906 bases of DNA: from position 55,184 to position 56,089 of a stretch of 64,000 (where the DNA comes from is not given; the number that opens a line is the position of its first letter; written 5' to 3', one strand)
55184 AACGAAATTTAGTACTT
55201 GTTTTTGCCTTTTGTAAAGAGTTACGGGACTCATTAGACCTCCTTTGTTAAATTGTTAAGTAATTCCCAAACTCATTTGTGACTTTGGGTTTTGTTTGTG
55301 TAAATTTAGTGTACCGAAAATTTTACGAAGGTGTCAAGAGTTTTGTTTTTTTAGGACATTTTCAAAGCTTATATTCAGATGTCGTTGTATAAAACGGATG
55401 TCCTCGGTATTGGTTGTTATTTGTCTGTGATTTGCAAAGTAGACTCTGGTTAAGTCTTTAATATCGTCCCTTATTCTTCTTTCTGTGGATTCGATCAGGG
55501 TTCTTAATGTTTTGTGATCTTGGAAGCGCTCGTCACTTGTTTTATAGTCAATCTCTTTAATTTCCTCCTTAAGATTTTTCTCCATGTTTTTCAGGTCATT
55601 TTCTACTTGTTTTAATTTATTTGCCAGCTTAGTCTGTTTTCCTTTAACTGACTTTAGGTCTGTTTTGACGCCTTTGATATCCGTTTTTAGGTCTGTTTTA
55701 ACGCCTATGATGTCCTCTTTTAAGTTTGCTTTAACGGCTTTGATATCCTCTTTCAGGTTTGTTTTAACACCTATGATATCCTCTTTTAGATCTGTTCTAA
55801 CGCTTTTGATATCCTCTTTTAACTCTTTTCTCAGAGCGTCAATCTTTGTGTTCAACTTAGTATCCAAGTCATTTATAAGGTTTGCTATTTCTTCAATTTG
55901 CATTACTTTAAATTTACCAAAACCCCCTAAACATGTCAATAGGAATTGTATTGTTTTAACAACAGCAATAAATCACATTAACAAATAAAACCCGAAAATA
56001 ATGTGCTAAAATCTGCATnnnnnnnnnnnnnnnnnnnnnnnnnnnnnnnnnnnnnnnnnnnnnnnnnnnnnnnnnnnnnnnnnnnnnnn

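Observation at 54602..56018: Hendecad-repeat protein gene as first gene of the lexA transcription unit, divergent from uvrB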

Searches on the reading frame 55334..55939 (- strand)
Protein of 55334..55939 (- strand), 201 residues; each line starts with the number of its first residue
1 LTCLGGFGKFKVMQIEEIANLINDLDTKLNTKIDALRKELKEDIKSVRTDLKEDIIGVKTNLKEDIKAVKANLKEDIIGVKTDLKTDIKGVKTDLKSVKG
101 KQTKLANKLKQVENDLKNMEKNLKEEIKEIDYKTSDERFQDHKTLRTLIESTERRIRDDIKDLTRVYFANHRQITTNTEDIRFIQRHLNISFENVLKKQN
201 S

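Call 4: search_protein_families(library=pfam, proteins=[window:55334-55939:-], max_evalue=1)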
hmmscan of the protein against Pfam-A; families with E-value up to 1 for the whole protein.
window:55334-55939:- (201 aa): 26 families (the best 25 are shown)
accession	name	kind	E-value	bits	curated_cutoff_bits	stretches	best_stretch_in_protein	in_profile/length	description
PF01442.23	Apolipoprotein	-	3.9e-08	33.7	90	1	18-163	20-159/190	Apolipoprotein A1/A4/E domain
PF04513.17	Baculo_PEP_C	-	0.00032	21.2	38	2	17-96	17-95/140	Baculovirus polyhedron envelope protein, PEP, C terminus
PF07798.16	CCDC90-like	-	0.0016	18.7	33.5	2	16-104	72-155/175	Coiled-coil domain-containing protein 90-like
PF07889.17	DUF1664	-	0.0049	17.3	34.6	2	38-121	37-122/124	Protein of unknown function (DUF1664)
PF14712.11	Snapin_Pallidin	-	0.0056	17.6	29.6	1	84-129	11-56/89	Snapin/Pallidin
PF10779.14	XhlA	-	0.008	16.8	34.7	1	83-124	8-49/67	Haemolysin XhlA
PF05008.21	V-SNARE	-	0.013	16.4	25.9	1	14-53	44-83/92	Vesicle transport v-SNARE protein N-terminus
PF07926.17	TPR_MLP1_2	-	0.013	15.9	36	1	76-136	54-114/129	TPR/MLP1/MLP2-like protein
PF10444.14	Nbl1_Borealin_N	-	0.015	15.3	24.4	1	18-54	2-38/57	Nbl1 / Borealin N terminal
PF04837.17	MbeB_N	-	0.018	15.8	22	0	110-136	24-50/52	MbeB-like, N-term conserved region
PF18363.6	PI_PP_I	-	0.021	15.4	28.5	1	63-133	23-92/94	Phosphoinositide phosphatase insertion domain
PF15821.10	DUF4709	-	0.038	14.9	27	0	159-199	28-68/110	Domain of unknown function (DUF4709)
PF00038.26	Filament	-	0.048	13.7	40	1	23-137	46-154/313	Intermediate filament protein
PF04871.18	Uso1_p115_C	-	0.055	14.2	28.4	0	82-140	11-68/121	Uso1 / p115 like vesicle tethering protein, C terminal region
PF11273.13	DUF3073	-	0.06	14.5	25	1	99-142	6-51/63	Protein of unknown function (DUF3073)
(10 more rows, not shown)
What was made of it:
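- On Apolipoprotein A1/A4/E (PF01442): 33.7 bits against 90 (call 4).
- On CCDC90-like/DUF1640 (PF07798): 18.7 bits against 33.5 (call 4).
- Pfam Apolipoprotein is the top hit, although sub-threshold (E 3.9e-8; call 4).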

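Call 5: search_protein_families(library=ncbifam, proteins=[window:55334-55939:-], max_evalue=1)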
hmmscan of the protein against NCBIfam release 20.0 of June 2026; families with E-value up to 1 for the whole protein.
window:55334-55939:- (201 aa): 11 families
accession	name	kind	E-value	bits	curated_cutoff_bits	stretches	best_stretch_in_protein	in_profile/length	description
NF033914.0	antiphage_ZorA_1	subfamily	0.02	13.2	190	1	17-162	330-465/619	anti-phage ZorAB system protein ZorA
NF045780.1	TrlF_fam_ATP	equivalog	0.023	13.4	350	1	15-198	535-723/944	TrlF family AAA-like ATPase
TIGR02258.1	2_5_ligase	equivalog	0.03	14.2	65.7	1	111-164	94-146/180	RNA 2',3'-cyclic phosphodiesterase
NF047388.1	SA1320_fam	subfamily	0.088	11.2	230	1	19-135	464-584/644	SA1320 family protein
NF047832.1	caspase_w_EACC1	subfamily_domain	0.091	12.2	140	1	107-175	17-84/211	caspase, EACC1-associated type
NF038218.1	IcmG_DotF_IVB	equivalog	0.12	12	200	1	81-135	133-187/266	type IVB secretion system protein IcmG/DotF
NF002175.0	PRK01022.1-2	equivalog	0.32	10.4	373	0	109-137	47-75/228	hypothetical protein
NF006293.0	PRK08476.1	equivalog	0.61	10.3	118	1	29-77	79-127/141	F0F1 ATP synthase subunit B'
NF033916.0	antiphage_ZorA_3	subfamily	0.67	8.7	250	0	87-158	347-448/509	anti-phage ZorAB system protein ZorA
NF041291.1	StbC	equivalog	0.9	9.9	100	0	87-127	18-58/122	plasmid stabilization protein StbC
NF008261.0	PRK11032.1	equivalog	1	9.4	183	0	16-54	24-62/160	zinc ribbon-containing protein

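Call 7: find_homologous_proteins(query=window:55337-55903:-, max_evalue=0.001)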
Query seq(189 aa) (189 aa): 18 proteins with E <= 0.001 among 3019 candidates.
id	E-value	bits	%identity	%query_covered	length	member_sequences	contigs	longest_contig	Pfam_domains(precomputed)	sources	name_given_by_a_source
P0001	6.1e-107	373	100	100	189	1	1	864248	PF01442.24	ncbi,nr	ncbi:hypothetical protein GF360_02560 [candidate division WWE3 bacterium]|nr:hypothetical protein [c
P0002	1.7e-12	66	41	40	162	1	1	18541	PF01442.24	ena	-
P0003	3.2e-11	62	51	44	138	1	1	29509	PF07889.18,PF07798.17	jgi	jgi:DNA-binding protein H-NS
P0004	7.0e-11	61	43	52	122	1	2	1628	-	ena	-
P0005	2.1e-10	59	39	60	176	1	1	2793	PF01442.24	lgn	-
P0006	1.1e-9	57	40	54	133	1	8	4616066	PF01442.24,PF07889.18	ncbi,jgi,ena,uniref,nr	ncbi:hypothetical protein [uncultured Tissierella sp.]|jgi:gas vesicle protein|uniref:hypothetical p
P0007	1.7e-9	56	42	54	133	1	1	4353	PF01442.24,PF07889.18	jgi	jgi:gas vesicle protein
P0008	2.4e-8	52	40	54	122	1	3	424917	PF01442.24,PF07889.18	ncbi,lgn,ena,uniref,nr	ncbi:hypothetical protein KQI38_10465 [Tissierella carlieri]|uniref:hypothetical protein n=1 Tax=Tis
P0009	1.4e-7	50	38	50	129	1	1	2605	PF01442.24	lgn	-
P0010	2.2e-7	49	49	33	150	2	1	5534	PF01442.24,PF07889.18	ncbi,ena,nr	ncbi:MAG: hypothetical protein JKY87_06590 [Mariprofundus sp.]|nr:hypothetical protein [Mariprofundu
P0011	4.9e-7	48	51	34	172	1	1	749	PF28217.1,PF01442.24,PF07889.18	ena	-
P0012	6.6e-7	48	40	39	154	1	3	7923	PF01442.24,PF07798.17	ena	-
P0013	9.6e-6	44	46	35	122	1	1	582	-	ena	-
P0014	1.9e-5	43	45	41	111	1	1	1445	-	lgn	-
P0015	2.4e-5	43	37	48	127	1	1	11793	PF01442.24,PF07798.17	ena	-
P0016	2.8e-5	42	41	48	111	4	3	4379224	PF01442.24,PF07889.18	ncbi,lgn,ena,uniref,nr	ncbi:hypothetical protein ACF3M2_11055 [Tissierella carlieri]|uniref:Uncharacterized protein n=1 Tax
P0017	3.8e-5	42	41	39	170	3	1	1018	PF04513.18,PF28217.1,PF01442.24,PF07798.17,PF06705.16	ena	-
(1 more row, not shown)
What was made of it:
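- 55334..55903 (-): Coding sequence of the 189-aa repeat protein (NCBI hypothetical GF360_02560), running from ATG 55903 to TGA 55336-55334. Exact 189-aa match in the protein collection (call 7).
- The 189-aa product is annotated at NCBI (call 7).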

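Call 28: predict_structure(protein=window:55337-55903:-)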
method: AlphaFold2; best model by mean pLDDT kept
length: 189 residues; sequences in the alignment: 1
mean_pLDDT: 88.6   pTM: 0.36
mean pLDDT of the five models: 88.6, 83.9, 82.6, 81.2, 80.7
residues with pLDDT >= 90: 117; 70-90: 55; 50-70: 16; < 50: 1
segments of 3 or more residues with pLDDT < 50: none
pLDDT, mean of each block of 10 residues (from residue 1): 90 96 96 96 97 96 96 96 93 94 94 74 55 83 91 87 86 86 77
secondary structure, 60 per line:
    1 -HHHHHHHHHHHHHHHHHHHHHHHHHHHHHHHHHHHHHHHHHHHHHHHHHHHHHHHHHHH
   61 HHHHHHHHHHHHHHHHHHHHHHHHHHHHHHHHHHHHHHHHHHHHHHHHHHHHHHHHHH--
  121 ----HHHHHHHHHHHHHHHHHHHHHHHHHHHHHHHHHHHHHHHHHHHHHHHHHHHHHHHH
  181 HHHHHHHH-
elements in order: H2-118 H125-188
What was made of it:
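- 55334..55903 (-): AlphaFold2 predicts helix 2-118, a break at 119-124 and helix 125-188, with pLDDT 88.6 (call 28).
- On Hendecad coiled coil: Only a monomer model could be made (call 28).
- AlphaFold2 gives helix 2-118 and helix 125-188, pLDDT 88.6 (call 28).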

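Call 33: search_protein_families(library=phrogs, proteins=[P0001, P0006, P0003, P0011, P0010, P0002], max_evalue=0.01)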
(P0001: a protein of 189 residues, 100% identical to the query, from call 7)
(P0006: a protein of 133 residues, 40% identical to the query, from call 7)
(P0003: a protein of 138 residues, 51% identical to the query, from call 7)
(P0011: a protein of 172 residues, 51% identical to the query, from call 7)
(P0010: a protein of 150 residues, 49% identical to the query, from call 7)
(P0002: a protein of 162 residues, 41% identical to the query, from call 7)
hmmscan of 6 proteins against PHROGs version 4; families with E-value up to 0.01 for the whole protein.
P0001 (189 aa): 7 families
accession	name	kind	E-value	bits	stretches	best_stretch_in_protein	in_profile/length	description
phrog_9415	-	unknown function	8.6e-12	46.2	2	14-96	57-137/168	-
phrog_4070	-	tail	0.00057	19.1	1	6-152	229-369/989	tail length tape measure protein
phrog_12313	-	unknown function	0.0013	20.2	1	28-138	26-132/187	-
phrog_5345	-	unknown function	0.0048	18.4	0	93-120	62-89/104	-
phrog_25634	-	unknown function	0.0061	17.8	1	120-169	51-100/125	-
phrog_10127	-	unknown function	0.0068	17.8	0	55-118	38-98/103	-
phrog_11086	-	unknown function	0.0075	17.4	0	91-170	63-141/146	-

P0006 (133 aa): 13 families
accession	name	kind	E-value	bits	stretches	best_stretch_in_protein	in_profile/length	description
phrog_9415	-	unknown function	3.4e-16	60.6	1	21-83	58-127/168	-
phrog_21734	-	unknown function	4.1e-06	28.1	1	26-90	46-110/156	-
phrog_15901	-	unknown function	8.2e-06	27.3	1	4-45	3-48/94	-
phrog_27167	-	unknown function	0.00015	22.9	0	2-47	27-72/84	-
phrog_17020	-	unknown function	0.00016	22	1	20-85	114-179/353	-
phrog_20057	-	unknown function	0.00067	17.7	1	18-82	1414-1474/2265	-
phrog_5345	-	unknown function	0.00091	20.7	0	21-50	65-94/104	-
phrog_4070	-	tail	0.0014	17.8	1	13-91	294-372/989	tail length tape measure protein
phrog_20948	-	unknown function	0.0026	18.2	1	19-83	69-133/307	-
phrog_19577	-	head and packaging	0.0026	17.9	1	22-131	50-156/378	minor head protein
phrog_23683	-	unknown function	0.004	18.5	1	23-94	30-100/121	-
phrog_6438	-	unknown function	0.0044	16.9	1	11-85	143-217/426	-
phrog_167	-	tail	0.0094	14.6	0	22-112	168-271/1555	tail length tape measure protein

P0003 (138 aa): 13 families
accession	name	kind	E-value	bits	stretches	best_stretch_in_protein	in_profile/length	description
phrog_9415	-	unknown function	1.6e-15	58.4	1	23-114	67-148/168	-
phrog_21734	-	unknown function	2.6e-11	44.9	1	18-137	38-155/156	-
phrog_10127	-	unknown function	9.3e-05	23.8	0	32-60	29-58/103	-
phrog_20057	-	unknown function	0.0012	16.9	1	23-85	1408-1477/2265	-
phrog_31236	-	unknown function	0.0016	19.2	0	57-92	61-96/190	-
phrog_2589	-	tail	0.0017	15.8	1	22-97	838-903/3686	tail protein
phrog_29668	-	unknown function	0.0018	18.5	1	33-86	125-178/357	-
phrog_846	-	unknown function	0.0034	18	1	32-116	21-106/207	-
phrog_9105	-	unknown function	0.0041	17.9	0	29-86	78-135/190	-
phrog_8119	-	unknown function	0.0042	17.5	1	23-105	249-330/332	-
phrog_4780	-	unknown function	0.0072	16.9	1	32-116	131-213/275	-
phrog_20262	-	unknown function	0.0079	17.3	0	69-138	81-146/146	-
phrog_1637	-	unknown function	0.0091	15.4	0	28-111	248-331/661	-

P0011 (172 aa): 7 families
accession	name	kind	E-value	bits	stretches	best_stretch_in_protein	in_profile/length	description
phrog_9415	-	unknown function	9.3e-11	42.9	1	16-142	25-150/168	-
phrog_21734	-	unknown function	4.1e-08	34.6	1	26-96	39-109/156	-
phrog_2137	-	tail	9.2e-06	26.3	1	45-81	154-190/267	tail fiber protein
phrog_16326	-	unknown function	6.5e-05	23.6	1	46-127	27-107/222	-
phrog_24865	-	unknown function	0.002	19.2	0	94-145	99-146/166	-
phrog_9105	-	unknown function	0.007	17.1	0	28-96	70-138/190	-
phrog_2589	-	tail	0.0096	13.3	0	40-122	825-906/3686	tail protein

P0010 (150 aa): 8 families
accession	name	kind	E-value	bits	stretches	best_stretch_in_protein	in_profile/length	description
phrog_9415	-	unknown function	1.1e-11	45.9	1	57-117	78-138/168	-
phrog_12846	-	tail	2.2e-05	24.5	1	80-132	106-158/552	tail fiber protein; Ig-domain containing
phrog_21734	-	unknown function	4.6e-05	24.7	1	55-106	52-103/156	-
phrog_12688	-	unknown function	0.00071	20.4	1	60-123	36-98/142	-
phrog_19741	-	unknown function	0.0027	17.4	1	52-125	276-349/663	-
phrog_11413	-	unknown function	0.0066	17.4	1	66-116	117-167/203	-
phrog_491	-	DNA, RNA and nucleotide metabolism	0.0067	17.1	0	58-113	29-84/176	Mu Gam-like end protection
phrog_9105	-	unknown function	0.0088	16.8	0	41-142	64-158/190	-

P0002 (162 aa): 2 families
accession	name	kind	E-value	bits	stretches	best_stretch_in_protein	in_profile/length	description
phrog_9415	-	unknown function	5.6e-12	46.9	2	51-106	71-126/168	-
phrog_18167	-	unknown function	0.0093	17.1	0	55-90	18-52/80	-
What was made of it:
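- On phrog_9415 (phage proteins of unknown function): E 8.6e-12, but only residues 14-96 match profile positions 57-137 of 168 (call 33).
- phrog_9415 matches at E 8.6e-12 (call 33).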

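Call 34: find_encoding_contigs(protein=P0006, flank=6000, max_places=3)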
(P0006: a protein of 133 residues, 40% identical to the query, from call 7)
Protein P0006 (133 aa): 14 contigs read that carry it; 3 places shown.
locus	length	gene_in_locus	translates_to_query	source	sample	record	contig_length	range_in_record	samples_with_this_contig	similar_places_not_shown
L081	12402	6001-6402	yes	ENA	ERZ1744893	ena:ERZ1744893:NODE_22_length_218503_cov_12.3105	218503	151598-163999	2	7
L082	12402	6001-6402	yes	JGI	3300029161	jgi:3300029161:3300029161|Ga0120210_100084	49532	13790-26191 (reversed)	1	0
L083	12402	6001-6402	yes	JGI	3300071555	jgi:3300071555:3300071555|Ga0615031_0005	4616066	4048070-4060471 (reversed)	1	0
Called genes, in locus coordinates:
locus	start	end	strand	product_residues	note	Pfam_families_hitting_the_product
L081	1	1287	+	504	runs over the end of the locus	PF08245:Mur_ligase_M, PF02875:Mur_ligase_C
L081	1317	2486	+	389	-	PF01820:Dala_Dala_lig_N, PF02786:CPSase_L_D2 (faint), PF02222:ATP-grasp (faint), PF07478:Dala_Dala_lig_C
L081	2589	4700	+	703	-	PF22896:OB_RNR_1st (faint), PF08206:OB_RNB, PF17876:CSD2, PF08206:OB_RNB, PF17849:OB_Dis3 (weak), PF17876:CSD2, PF00773:RNB, PF00575:S1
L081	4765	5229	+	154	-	PF01668:SmpB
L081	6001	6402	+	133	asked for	PF01442:Apolipoprotein, PF07889:DUF1664 (faint)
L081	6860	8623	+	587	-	PF03485:Arg_tRNA_synt_N, PF00750:tRNA-synt_1d, PF05746:DALR_1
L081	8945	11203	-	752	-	PF01841:Transglut_core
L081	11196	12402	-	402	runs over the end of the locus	PF01882:DUF58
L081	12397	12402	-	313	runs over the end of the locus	PF20030:bpMoxR, PF00004:AAA (weak), PF07726:AAA_3, PF07728:AAA_5, PF17863:AAA_lid_2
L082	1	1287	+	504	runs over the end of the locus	PF08245:Mur_ligase_M, PF02875:Mur_ligase_C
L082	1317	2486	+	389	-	PF01820:Dala_Dala_lig_N, PF02786:CPSase_L_D2 (faint), PF02222:ATP-grasp (faint), PF07478:Dala_Dala_lig_C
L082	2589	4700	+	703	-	PF22896:OB_RNR_1st (faint), PF08206:OB_RNB, PF17876:CSD2, PF08206:OB_RNB, PF17849:OB_Dis3 (weak), PF17876:CSD2, PF00773:RNB, PF00575:S1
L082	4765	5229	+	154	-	PF01668:SmpB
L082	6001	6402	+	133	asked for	PF01442:Apolipoprotein, PF07889:DUF1664 (faint)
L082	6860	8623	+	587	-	PF03485:Arg_tRNA_synt_N, PF00750:tRNA-synt_1d, PF05746:DALR_1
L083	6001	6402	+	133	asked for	PF01442:Apolipoprotein, PF07889:DUF1664 (faint)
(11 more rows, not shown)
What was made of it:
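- The Tissierella gene has an unrelated context, between smpB and argS (call 34).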

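Call 35: find_related_loci(query=P0001, collection=metagenome_contigs, flank=4000)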
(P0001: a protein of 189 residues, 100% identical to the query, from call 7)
Query P0001 (189 aa) in metagenome_contigs; peptide patterns used: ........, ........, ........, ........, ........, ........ (x = any residue, [..] = any of these).
257 stretches matched a pattern; 1 encode a relative of the query (tblastn E <= 1e-3); 1 distinct loci.
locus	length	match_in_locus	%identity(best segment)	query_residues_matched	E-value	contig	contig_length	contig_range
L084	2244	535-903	27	10-134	5e-9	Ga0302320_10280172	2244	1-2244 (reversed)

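Call 36: find_related_loci(query=P0001, collection=viral_contigs, flank=5000)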
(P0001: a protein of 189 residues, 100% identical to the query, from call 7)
Query P0001 (189 aa) in viral_contigs; peptide patterns used: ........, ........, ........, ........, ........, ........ (x = any residue, [..] = any of these).
36 stretches matched a pattern, but none encodes a relative of the query by tblastn (E <= 1e-3).
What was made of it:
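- On phrog_9415 (phage proteins of unknown function): The viral contig scan found no relative (call 36).
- The viral contig scan found nothing (call 36).
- Tried and rejected: Viral contig scan: nothing (call 36).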

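Call 39: fold_search(model_id=the predicted structure, library=pdb)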
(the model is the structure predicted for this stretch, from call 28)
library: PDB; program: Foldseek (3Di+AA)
matches with E <= 10: 0; with E <= 0.001: 0
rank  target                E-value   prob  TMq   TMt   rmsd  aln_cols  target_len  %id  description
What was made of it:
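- Tried and rejected: Foldseek against the PDB: zero matches (call 39).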

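Call 50: find_encoding_contigs(protein=P0001, flank=2000, max_places=3)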
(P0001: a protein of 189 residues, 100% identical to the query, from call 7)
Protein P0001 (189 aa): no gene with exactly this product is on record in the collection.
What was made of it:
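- Tried and rejected: Exact-sequence contig look-up of the protein: not on record, so no population or strain variants could be examined (call 50).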
